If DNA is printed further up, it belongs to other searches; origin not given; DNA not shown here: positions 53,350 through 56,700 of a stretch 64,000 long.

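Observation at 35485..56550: A 21-kb gene encodes a ~7,000-aa autotransporter adhesin with ~50 Calx-beta repeats, carried on a mobile element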

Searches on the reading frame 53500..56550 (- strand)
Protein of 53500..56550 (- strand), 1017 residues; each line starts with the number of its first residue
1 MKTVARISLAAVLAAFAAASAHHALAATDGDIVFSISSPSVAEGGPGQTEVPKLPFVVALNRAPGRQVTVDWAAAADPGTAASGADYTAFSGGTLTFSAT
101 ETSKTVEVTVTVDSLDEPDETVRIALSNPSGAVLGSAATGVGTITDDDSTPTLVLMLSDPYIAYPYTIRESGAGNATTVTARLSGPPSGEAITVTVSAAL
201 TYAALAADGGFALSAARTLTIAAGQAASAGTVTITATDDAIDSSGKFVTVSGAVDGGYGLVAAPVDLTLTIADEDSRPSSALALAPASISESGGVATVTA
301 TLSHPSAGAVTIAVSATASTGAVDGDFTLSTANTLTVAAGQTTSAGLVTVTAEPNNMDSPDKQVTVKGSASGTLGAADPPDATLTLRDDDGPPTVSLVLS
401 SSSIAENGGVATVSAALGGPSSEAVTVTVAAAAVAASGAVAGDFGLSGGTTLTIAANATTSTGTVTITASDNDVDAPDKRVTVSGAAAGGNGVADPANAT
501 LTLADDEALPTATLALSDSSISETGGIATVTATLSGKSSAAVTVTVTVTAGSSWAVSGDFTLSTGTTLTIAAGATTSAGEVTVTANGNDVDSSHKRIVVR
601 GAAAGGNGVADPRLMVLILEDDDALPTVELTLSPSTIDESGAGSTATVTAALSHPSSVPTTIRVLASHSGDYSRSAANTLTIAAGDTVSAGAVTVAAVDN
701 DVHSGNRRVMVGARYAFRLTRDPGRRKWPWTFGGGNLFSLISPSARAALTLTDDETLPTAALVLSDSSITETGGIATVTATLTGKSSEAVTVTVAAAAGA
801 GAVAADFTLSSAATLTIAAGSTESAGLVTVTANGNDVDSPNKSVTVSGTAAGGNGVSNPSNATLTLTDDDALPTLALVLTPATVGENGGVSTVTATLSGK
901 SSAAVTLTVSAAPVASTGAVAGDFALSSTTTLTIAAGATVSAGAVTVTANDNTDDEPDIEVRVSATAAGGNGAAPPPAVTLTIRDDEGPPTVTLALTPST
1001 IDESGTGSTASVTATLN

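Call 6: search_protein_families(library=pfam, proteins=[window:53500-56550:-], max_evalue=0.01)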
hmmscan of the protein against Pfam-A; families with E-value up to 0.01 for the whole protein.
window:53500-56550:- (1017 aa): 3 families
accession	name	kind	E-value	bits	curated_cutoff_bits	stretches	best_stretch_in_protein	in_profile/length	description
PF03160.20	Calx-beta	-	2.3e-22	79.7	27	1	58-136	28-107/119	Calx-beta domain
PF20579.4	LapA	-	9.8e-21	74.4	27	2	760-855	3-81/99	LapA domain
PF19135.5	DUF5818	-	0.00011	22.1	27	0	460-491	16-47/57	Protein of unknown function (DUF5818)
